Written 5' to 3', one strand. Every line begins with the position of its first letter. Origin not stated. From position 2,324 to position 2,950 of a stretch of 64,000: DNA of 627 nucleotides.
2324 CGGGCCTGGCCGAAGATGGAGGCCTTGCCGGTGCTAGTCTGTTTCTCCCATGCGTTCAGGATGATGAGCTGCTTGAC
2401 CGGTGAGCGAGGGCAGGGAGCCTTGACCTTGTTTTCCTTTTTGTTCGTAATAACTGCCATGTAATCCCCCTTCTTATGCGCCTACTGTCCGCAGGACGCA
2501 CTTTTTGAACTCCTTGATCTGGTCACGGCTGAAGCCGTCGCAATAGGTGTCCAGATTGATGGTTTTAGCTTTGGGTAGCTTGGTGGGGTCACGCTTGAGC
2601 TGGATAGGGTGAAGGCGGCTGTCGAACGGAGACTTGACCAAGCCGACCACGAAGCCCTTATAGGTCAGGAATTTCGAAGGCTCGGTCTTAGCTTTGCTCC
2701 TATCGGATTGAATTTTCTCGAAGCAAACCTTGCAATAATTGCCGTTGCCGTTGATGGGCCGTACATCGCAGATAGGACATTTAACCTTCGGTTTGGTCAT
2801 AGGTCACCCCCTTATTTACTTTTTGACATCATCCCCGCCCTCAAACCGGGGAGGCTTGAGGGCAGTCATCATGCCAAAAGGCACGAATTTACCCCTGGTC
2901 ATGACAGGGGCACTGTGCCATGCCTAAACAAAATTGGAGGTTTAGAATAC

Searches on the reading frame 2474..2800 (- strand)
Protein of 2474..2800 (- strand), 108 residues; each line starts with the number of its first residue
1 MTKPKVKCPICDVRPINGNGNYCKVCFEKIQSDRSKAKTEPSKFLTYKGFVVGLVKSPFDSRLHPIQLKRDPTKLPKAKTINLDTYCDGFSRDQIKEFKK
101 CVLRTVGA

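Call 7: search_protein_families(library=pfam, proteins=[window:2474-2800:-], max_evalue=0.01)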
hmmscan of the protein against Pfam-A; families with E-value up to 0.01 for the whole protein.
window:2474-2800:- (108 aa): 0 families

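Call 15: find_related_loci(query=window:2474-2800:-, collection=viral_contigs, flank=5000)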
Query window:2474-2800:- (108 aa) in viral_contigs; peptide patterns used: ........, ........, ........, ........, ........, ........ (x = any residue, [..] = any of these).
19 stretches matched a pattern, but none encodes a relative of the query by tblastn (E <= 1e-3).

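Call 17: find_homologous_proteins(query=window:2474-2800:-, max_evalue=0.001)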
Query window:2474-2800:- (108 aa): 7 proteins with E <= 0.001 among 20 candidates.
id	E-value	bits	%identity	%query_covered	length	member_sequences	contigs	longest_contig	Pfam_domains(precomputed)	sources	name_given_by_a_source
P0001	7.4e-68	244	100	100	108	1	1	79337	-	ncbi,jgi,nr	ncbi:MAG: hypothetical protein C4542_09040 [Dehalococcoidia bacterium]|nr:MAG: hypothetical protein 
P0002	1.6e-57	210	87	100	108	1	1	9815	-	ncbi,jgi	jgi:hypothetical protein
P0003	2.9e-56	206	83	100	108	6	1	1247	-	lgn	-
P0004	3.8e-53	196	80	100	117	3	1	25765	-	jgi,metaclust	metaclust:\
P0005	8.2e-50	185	74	100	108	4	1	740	-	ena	-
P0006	2.3e-48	181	75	100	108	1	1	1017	-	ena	-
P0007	5.3e-38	147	61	100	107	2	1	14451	-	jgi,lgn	jgi:hypothetical protein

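Call 18: find_encoding_contigs(protein=window:2474-2800:-, flank=6000, max_places=10)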
Protein window:2474-2800:- (108 aa): no gene with exactly this product is on record in the collection.

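Call 19: find_encoding_contigs(protein=P0002, flank=8000, max_places=4)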
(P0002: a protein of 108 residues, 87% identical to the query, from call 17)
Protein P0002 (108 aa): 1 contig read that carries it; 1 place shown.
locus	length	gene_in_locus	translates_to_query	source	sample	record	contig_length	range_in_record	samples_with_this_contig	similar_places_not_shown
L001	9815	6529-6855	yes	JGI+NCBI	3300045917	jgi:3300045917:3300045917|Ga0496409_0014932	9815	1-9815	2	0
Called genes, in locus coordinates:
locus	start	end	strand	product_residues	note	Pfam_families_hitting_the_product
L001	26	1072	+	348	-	PF01435:Peptidase_M48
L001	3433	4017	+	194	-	PF00589:Phage_integrase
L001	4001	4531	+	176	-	-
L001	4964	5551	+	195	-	-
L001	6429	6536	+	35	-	-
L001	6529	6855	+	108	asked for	-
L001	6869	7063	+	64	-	-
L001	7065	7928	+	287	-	PF13191:AAA_16 (weak)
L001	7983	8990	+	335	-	-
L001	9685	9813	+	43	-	?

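Call 20: find_encoding_contigs(protein=P0004, flank=8000, max_places=4)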
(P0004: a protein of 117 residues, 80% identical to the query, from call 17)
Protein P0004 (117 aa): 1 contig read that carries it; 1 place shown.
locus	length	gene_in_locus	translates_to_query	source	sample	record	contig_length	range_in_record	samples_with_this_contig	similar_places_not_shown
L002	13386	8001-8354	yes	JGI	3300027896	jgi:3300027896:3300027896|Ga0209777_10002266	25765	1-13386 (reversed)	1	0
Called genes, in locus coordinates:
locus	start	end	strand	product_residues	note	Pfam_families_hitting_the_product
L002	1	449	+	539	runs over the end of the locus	-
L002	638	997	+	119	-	-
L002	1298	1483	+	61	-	-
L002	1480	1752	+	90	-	-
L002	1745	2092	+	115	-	-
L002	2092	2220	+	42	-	-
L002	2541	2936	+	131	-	-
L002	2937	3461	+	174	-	-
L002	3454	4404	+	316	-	PF00589:Phage_integrase (faint)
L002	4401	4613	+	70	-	-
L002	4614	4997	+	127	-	-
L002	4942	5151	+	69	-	-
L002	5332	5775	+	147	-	PF01327:Pep_deformylase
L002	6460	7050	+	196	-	-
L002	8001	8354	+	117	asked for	-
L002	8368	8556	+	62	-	-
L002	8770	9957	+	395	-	PF00712:DNA_pol3_beta, PF02767:DNA_pol3_beta_2 (weak)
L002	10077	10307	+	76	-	-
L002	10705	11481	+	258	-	-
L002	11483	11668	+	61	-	-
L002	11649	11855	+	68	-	-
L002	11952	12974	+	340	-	-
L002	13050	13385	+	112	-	?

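Call 21: find_encoding_contigs(protein=P0007, flank=8000, max_places=4)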
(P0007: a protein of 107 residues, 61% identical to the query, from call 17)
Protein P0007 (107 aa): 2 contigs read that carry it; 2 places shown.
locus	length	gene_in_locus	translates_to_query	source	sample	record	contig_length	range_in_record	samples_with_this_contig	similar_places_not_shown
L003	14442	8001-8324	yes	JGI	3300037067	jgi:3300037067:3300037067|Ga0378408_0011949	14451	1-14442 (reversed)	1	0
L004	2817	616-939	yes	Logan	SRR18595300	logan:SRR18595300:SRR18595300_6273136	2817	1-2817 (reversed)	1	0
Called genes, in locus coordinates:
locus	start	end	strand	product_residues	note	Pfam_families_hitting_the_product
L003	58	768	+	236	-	-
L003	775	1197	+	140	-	PF09643:YopX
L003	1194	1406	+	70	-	-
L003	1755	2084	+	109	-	-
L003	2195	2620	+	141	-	-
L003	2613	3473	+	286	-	PF00589:Phage_integrase (weak)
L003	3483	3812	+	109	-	-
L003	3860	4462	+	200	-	-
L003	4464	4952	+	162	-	PF01327:Pep_deformylase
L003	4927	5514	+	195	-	-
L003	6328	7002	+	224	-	-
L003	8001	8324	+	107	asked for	-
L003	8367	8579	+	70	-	-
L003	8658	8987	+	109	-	-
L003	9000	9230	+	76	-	-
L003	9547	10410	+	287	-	-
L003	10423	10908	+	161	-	-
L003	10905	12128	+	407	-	PF00712:DNA_pol3_beta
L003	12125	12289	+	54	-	-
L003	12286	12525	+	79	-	-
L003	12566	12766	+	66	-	-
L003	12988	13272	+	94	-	PF21779:DUF6874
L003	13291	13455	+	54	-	-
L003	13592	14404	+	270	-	-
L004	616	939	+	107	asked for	-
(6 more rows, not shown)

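Call 27: find_encoding_contigs(protein=P0003, flank=8000, max_places=6)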
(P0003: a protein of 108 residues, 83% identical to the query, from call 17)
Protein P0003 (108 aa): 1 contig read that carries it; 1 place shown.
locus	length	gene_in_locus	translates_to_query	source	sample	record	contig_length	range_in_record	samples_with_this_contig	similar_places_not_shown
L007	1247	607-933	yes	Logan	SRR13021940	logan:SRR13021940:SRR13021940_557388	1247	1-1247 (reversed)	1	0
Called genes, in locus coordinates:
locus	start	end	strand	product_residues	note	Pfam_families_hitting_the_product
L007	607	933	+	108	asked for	-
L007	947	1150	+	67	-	-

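Call 28: find_encoding_contigs(protein=P0006, flank=8000, max_places=4)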
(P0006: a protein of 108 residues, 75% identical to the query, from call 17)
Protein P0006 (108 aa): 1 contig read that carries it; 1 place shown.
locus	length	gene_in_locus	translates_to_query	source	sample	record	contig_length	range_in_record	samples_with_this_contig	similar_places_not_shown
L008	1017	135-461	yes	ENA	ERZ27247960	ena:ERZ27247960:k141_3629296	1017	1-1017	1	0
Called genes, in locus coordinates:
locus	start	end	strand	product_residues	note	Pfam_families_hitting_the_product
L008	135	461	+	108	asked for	-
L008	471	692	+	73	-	-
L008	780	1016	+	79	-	?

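Call 29: find_encoding_contigs(protein=P0005, flank=8000, max_places=4)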
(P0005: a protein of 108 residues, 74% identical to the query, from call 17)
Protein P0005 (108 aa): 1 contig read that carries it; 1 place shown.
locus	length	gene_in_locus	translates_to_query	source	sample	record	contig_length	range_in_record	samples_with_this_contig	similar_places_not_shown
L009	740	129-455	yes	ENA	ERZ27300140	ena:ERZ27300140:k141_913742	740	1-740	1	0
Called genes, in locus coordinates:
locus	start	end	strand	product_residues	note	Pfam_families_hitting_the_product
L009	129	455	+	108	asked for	-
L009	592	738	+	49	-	?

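Call 33: find_homologous_proteins(query=A2, max_evalue=0.01)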
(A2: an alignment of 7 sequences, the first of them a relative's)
Query A2 (7 sequences) (108 aa, profile of the alignment): 32 proteins with E <= 0.01 among 4099 candidates.
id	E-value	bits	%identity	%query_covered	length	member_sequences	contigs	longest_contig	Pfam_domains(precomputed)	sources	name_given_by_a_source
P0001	2.3e-60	219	100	100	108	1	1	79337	-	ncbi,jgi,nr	ncbi:MAG: hypothetical protein C4542_09040 [Dehalococcoidia bacterium]|nr:MAG: hypothetical protein 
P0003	6.6e-60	218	83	100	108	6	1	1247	-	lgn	-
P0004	9.4e-60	217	80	100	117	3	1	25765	-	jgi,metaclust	metaclust:\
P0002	8.8e-59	214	87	100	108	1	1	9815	-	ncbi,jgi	jgi:hypothetical protein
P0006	1.4e-58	214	75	100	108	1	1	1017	-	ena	-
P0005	6.0e-58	212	74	100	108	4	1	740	-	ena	-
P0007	5.2e-53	196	61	100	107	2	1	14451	-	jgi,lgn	jgi:hypothetical protein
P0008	2.2e-48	181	60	100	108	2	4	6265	-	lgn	-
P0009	4.1e-44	167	57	95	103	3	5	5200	-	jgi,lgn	jgi:hypothetical protein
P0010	2.3e-41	158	59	100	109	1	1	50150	-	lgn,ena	-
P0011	7.7e-32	128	50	96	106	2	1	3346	-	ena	-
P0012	3.6e-27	113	53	95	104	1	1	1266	-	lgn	-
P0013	1.1e-26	111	47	93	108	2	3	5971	-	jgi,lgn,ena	-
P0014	7.5e-24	102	53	94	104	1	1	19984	-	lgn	-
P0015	8.5e-24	102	46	93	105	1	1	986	-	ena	-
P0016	1.2e-23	101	42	92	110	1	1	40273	-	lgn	-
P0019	1.8e-21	94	39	96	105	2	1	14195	-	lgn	-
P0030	3.1e-13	68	38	95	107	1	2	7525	-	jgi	jgi:hypothetical protein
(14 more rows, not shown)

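Call 34: find_related_loci(query=A2, collection=genome_contigs, flank=6000)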
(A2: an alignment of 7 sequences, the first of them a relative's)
Query A2 (108 aa) in genome_contigs; peptide patterns used: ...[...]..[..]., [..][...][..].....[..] (x = any residue, [..] = any of these).
106 stretches matched a pattern; 1 encode a relative of the query (tblastn E <= 1e-3); 1 distinct loci.
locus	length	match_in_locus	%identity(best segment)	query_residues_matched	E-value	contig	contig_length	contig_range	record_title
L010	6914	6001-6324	56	1-108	1e-42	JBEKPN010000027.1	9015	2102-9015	MAG: Dehalococcoidales bacterium isolate SPRUCE 465 SPRUCE_465_27, whole genome shotgun sequence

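Call 35: find_encoding_contigs(protein=P0010, flank=5000, max_places=3)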
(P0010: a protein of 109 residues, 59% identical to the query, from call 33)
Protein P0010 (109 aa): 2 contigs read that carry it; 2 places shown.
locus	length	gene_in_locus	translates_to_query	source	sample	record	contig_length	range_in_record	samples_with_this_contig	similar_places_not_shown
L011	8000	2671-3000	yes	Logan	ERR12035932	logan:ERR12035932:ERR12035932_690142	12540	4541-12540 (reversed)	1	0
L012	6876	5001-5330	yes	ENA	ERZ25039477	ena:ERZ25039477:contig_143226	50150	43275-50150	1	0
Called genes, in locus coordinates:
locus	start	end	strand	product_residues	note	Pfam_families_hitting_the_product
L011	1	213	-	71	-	?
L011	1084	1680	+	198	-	-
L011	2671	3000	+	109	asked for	-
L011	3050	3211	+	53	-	-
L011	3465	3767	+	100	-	-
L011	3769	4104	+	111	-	-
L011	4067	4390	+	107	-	-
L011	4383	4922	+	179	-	-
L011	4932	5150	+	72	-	-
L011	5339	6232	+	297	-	-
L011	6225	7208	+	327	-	PF13489:Methyltransf_23 (weak), PF05175:MTS (weak), PF08242:Methyltransf_12 (weak)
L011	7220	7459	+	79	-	-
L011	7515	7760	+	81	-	-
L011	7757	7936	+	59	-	-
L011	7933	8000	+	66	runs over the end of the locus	-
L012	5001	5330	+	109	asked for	-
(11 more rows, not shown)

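Call 36: find_encoding_contigs(protein=P0016, flank=5000, max_places=3)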
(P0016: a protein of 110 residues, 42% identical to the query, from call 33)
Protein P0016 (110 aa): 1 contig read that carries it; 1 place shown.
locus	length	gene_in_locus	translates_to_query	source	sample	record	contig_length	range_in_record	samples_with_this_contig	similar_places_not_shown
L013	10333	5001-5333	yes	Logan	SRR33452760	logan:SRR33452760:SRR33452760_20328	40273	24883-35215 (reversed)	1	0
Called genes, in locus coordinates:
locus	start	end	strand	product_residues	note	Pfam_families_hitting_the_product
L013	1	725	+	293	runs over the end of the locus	PF00589:Phage_integrase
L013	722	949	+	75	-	-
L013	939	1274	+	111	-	-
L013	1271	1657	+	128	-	-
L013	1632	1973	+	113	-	-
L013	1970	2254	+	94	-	-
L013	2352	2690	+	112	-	-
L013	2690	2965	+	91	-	-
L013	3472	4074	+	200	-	-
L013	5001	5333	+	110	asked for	-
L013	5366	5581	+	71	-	-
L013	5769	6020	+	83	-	-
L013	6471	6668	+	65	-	-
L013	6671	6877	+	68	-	-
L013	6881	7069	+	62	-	-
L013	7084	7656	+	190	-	-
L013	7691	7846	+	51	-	-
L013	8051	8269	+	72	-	-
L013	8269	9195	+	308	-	-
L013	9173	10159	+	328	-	PF05175:MTS, PF13489:Methyltransf_23 (weak)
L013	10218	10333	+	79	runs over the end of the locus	-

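Call 37: find_encoding_contigs(protein=P0014, flank=5000, max_places=3)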
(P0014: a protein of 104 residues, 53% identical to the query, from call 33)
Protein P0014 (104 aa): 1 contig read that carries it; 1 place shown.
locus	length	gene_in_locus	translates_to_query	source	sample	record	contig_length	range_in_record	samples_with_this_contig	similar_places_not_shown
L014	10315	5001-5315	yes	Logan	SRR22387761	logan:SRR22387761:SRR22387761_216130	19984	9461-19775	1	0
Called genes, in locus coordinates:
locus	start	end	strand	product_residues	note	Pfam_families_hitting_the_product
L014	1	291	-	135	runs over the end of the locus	-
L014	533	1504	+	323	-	PF00493:MCM (faint)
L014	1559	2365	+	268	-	PF00589:Phage_integrase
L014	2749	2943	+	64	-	-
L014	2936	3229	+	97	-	-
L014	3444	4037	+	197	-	-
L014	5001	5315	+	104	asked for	-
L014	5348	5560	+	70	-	-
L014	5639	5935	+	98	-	-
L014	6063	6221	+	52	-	-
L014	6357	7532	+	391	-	PF00712:DNA_pol3_beta, PF02767:DNA_pol3_beta_2 (weak)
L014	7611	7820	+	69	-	-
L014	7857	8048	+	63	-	-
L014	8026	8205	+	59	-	-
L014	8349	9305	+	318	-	PF06067:DUF932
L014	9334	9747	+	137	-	-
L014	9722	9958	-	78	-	-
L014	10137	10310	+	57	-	-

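Call 38: find_encoding_contigs(protein=P0019, flank=5000, max_places=3)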
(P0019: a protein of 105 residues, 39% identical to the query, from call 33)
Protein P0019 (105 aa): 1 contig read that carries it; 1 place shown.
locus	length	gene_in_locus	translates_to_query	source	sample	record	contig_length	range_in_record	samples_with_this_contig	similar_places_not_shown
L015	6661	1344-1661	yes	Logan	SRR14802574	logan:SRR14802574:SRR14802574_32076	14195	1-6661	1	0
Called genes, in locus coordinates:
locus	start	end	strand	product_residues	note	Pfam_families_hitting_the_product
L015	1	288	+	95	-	?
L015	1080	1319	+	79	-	-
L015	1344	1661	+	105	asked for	-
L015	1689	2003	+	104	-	-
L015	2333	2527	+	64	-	-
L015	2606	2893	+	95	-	-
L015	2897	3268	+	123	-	-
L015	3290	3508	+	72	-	-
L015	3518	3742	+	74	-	-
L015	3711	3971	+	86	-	PF19612:DUF6117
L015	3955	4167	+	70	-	-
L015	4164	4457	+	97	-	-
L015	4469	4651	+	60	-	-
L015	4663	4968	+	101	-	-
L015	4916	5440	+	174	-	-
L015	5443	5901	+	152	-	-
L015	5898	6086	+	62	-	-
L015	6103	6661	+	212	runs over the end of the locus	-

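Call 39: find_encoding_contigs(protein=P0030, flank=5000, max_places=3)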
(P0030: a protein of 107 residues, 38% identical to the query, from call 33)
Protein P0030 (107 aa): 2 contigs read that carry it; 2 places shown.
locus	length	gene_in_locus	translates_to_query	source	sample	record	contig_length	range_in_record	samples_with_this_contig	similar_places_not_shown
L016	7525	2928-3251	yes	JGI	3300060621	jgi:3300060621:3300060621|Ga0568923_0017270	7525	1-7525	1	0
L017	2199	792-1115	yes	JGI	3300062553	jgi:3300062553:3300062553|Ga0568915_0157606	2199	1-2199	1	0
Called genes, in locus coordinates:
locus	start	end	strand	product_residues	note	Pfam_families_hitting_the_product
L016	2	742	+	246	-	?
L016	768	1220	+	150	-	PF00961:LAGLIDADG_1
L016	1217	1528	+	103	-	-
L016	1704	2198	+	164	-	-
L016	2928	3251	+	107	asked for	-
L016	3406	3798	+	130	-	-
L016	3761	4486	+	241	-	PF05496:RuvB_N (faint), PF13177:DNA_pol3_delta2, PF00004:AAA (weak), PF13401:AAA_22 (faint)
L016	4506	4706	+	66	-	-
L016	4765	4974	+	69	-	PF12728:HTH_17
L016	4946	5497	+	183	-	-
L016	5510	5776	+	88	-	-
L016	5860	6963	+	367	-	PF02899:Phage_int_SAM_1, PF13495:Phage_int_SAM_4 (faint), PF00589:Phage_integrase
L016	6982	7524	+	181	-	?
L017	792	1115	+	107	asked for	-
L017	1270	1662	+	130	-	-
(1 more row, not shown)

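Call 53: search_solved_structures(query=A2, max_evalue=10, show_alignments=2)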
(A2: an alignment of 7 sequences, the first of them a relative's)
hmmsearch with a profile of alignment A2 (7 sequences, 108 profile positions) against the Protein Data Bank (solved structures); distinct sequences matched with E-value up to 10: 0.

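Call 61: search_protein_families(library=phrogs, proteins=[window:2474-2800:-], max_evalue=0.001)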
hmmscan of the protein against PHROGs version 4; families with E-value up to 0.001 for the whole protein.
window:2474-2800:- (108 aa): 0 families

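Call 62: predict_structure(alignment_id=A5)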
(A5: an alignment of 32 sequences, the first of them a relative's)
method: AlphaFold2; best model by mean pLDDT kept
length: 108 residues; sequences in the alignment: 32
mean_pLDDT: 75.0   pTM: 0.48
mean pLDDT of the five models: 75.0, 75.0, 73.4, 69.3, 65.3
residues with pLDDT >= 90: 0; 70-90: 85; 50-70: 20; < 50: 3
segments of 3 or more residues with pLDDT < 50: 1-3
pLDDT, mean of each block of 10 residues (from residue 1): 62 69 76 62 80 76 76 76 82 87 79
secondary structure, 60 per line:
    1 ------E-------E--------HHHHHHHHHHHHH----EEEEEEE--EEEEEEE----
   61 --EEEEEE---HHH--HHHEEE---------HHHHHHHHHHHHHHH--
elements in order: H24-36 E41-47 E50-56 E63-68 E80-82 H92-106

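Call 80: search_protein_families(library=pfam, proteins=[L002:11952-12974:+, L003:13592-14404:+, L011:5339-6232:+, L011:6225-7208:+, L013:8269-9195:+, L013:9173-10159:+, L002:10705-11481:+, L003:9547-10410:+, L014:8349-9305:+, L001:7983-8990:+], max_evalue=0.01)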
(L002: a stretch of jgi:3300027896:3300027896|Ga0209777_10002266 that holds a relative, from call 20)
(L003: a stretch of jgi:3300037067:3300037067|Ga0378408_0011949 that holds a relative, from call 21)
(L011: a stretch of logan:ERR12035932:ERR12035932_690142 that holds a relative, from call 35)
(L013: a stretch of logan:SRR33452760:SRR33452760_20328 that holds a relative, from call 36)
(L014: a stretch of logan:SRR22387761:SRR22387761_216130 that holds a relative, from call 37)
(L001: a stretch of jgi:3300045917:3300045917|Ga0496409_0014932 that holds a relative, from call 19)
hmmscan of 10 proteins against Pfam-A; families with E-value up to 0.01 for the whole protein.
L002:11952-12974:+ (340 aa): 0 families

L003:13592-14404:+ (270 aa): 3 families
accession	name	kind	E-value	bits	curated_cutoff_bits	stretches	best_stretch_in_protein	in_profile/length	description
PF09848.15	SLFN-g3_helicase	-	0.0046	16.7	24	1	42-173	3-143/354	Schlafen group 3, DNA/RNA helicase domain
PF00004.35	AAA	-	0.0053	17.6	21.2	1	43-164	1-122/131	ATPase family associated with various cellular activities (AAA)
PF13481.12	AAA_25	-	0.0066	16.5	27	0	28-57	21-50/195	AAA domain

L011:5339-6232:+ (297 aa): 0 families

L011:6225-7208:+ (327 aa): 6 families
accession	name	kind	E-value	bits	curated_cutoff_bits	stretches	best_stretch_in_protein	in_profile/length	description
PF05175.20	MTS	-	1.2e-06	28.7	23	1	165-272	22-143/170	Methyltransferase small domain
PF13489.12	Methyltransf_23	-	2e-06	28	27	1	172-292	20-140/164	Methyltransferase domain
PF08242.18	Methyltransf_12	-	8.8e-06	26.8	30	1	182-265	4-98/98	Methyltransferase domain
PF02384.22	N6_Mtase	-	5.6e-05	23.1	20.4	0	154-188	26-60/311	N-6 DNA Methylase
PF13649.12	Methyltransf_25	-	7.3e-05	23.8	27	1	178-263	1-97/97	Methyltransferase domain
PF08241.18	Methyltransf_11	-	0.00051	21.1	21.2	1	179-266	1-94/95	Methyltransferase domain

L013:8269-9195:+ (308 aa): 0 families

L013:9173-10159:+ (328 aa): 5 families
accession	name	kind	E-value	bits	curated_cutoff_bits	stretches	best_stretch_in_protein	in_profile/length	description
PF05175.20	MTS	-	9e-09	35.6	23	1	177-272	34-143/170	Methyltransferase small domain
PF13489.12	Methyltransf_23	-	3.2e-06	27.4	27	1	172-293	20-142/164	Methyltransferase domain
PF07669.17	Eco57I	-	0.0003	21.4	25.3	0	223-249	62-90/171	Eco57I restriction-modification methylase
PF13649.12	Methyltransf_25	-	0.0067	17.5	27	0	178-263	1-97/97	Methyltransferase domain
PF08241.18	Methyltransf_11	-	0.008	17.2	21.2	0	179-266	1-94/95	Methyltransferase domain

L002:10705-11481:+ (258 aa): 3 families
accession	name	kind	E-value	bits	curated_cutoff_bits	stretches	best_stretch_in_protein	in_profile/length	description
PF00004.35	AAA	-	6.7e-05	23.8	21.2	1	43-163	1-122/131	ATPase family associated with various cellular activities (AAA)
PF13401.12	AAA_22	-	0.0023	18.7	27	0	41-71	6-34/130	AAA domain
PF05707.18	Zot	-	0.0031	17.4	20.3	1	66-161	50-136/197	Zonular occludens toxin (Zot)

L003:9547-10410:+ (287 aa): 0 families

L014:8349-9305:+ (318 aa): 1 family
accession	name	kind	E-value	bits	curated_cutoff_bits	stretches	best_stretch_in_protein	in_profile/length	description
PF06067.16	DUF932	-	1.1e-53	182.8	23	1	73-294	2-221/227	Domain of unknown function (DUF932)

L001:7983-8990:+ (335 aa): 0 families

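Call 81: search_protein_families(library=phrogs, proteins=[L002:11952-12974:+, L003:13592-14404:+, L011:5339-6232:+, L011:6225-7208:+, L013:8269-9195:+, L013:9173-10159:+, L002:10705-11481:+, L003:9547-10410:+, L014:8349-9305:+, L001:7983-8990:+], max_evalue=0.001)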
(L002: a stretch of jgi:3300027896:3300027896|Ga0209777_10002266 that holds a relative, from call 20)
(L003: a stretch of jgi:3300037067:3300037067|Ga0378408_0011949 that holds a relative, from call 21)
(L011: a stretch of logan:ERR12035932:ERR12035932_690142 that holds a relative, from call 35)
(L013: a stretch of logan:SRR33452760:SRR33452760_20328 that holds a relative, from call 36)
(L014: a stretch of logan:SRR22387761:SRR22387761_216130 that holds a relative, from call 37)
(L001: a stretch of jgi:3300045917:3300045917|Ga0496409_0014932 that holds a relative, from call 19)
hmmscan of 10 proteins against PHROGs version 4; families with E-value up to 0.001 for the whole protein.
L002:11952-12974:+ (340 aa): 1 family
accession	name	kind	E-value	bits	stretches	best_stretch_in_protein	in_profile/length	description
phrog_1362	-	unknown function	2.4e-05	24.6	1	45-299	71-372/391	-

L003:13592-14404:+ (270 aa): 2 families
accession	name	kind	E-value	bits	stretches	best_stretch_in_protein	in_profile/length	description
phrog_1979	-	unknown function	3.1e-06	27.7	1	42-173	126-260/380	-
phrog_168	-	DNA, RNA and nucleotide metabolism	0.00055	20.7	1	26-192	26-173/314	clamp loader of DNA polymerase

L011:5339-6232:+ (297 aa): 0 families

L011:6225-7208:+ (327 aa): 17 families
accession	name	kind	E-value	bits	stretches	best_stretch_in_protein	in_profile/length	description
phrog_18947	-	unknown function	3.4e-78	264.2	2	136-325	550-738/1537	-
phrog_9793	-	unknown function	4.6e-72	244.5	2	136-323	586-771/772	-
phrog_22901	-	unknown function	9.1e-69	232.9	2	130-324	610-803/1394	-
phrog_11358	-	unknown function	2.4e-61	208.2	1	104-325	1799-2017/3431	-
phrog_15406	-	other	1.3e-60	205.9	1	103-326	1202-1420/2789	DNA methyltransferase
phrog_9133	-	unknown function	8.9e-45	154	1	141-325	722-906/1259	-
phrog_6263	-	other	9e-30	104.8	1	155-269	394-507/548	DNA methyltransferase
phrog_10691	-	unknown function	1.8e-15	55.5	1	165-323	2369-2526/3925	-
phrog_32703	-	unknown function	2.4e-14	53.9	1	155-269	11-123/480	-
phrog_799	-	other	1.2e-12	48.8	1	155-291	214-337/458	DNA methyltransferase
phrog_5143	-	unknown function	2.9e-09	35.5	1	156-323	1803-1968/2204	-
phrog_2713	-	unknown function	7e-07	29.6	0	156-188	194-226/520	-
phrog_31814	-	other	5e-06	27.7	1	155-230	11-81/95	DNA methyltransferase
phrog_5172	-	unknown function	1e-05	25.4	1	155-268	23-130/377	-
phrog_13671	-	other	6.6e-05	22.5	0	229-305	453-529/666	DNA methyltransferase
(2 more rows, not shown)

L013:8269-9195:+ (308 aa): 0 families

L013:9173-10159:+ (328 aa): 16 families
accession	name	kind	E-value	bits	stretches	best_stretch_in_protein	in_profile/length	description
phrog_18947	-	unknown function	9.5e-82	276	2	105-324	517-737/1537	-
phrog_9793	-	unknown function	2.5e-77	261.8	2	103-323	551-771/772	-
phrog_22901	-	unknown function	1.9e-71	241.8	2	101-324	579-803/1394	-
phrog_15406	-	other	1.1e-66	226.1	1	98-325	1197-1419/2789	DNA methyltransferase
phrog_11358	-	unknown function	1.3e-61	209.1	1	138-325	1829-2017/3431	-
phrog_9133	-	unknown function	7.1e-47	160.9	1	138-324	719-905/1259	-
phrog_6263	-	other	7.3e-32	111.7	1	155-272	394-510/548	DNA methyltransferase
phrog_32703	-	unknown function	5.6e-15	56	1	154-273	10-127/480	-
phrog_10691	-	unknown function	1.1e-14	52.9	1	155-273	2359-2479/3925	-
phrog_799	-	other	7.9e-13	49.4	1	155-266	214-313/458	DNA methyltransferase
phrog_3820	-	other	1.8e-08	34.7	1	154-256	49-151/255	DNA methyltransferase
phrog_5143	-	unknown function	1.9e-08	32.8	1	137-322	1787-1967/2204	-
phrog_31814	-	other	6.5e-08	33.7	1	155-231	11-82/95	DNA methyltransferase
phrog_5172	-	unknown function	4.6e-06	26.6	1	158-266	25-128/377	-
phrog_1685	-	unknown function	0.0001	20.6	1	158-248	97-192/2278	-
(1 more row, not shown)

L002:10705-11481:+ (258 aa): 2 families
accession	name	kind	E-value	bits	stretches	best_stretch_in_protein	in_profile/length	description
phrog_1979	-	unknown function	2.9e-05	24.5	1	42-181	126-270/380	-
phrog_168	-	DNA, RNA and nucleotide metabolism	0.00055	20.7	1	42-190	44-172/314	clamp loader of DNA polymerase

L003:9547-10410:+ (287 aa): 0 families

L014:8349-9305:+ (318 aa): 2 families
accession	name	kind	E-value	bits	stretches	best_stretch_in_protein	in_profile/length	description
phrog_1221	-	unknown function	9.1e-73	246.4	1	3-316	24-346/355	-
phrog_12094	-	unknown function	4e-07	30.4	1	127-277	92-230/281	-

L001:7983-8990:+ (335 aa): 1 family
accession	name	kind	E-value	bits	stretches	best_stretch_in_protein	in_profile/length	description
phrog_1362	-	unknown function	6.8e-05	23.1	1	43-231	70-303/391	-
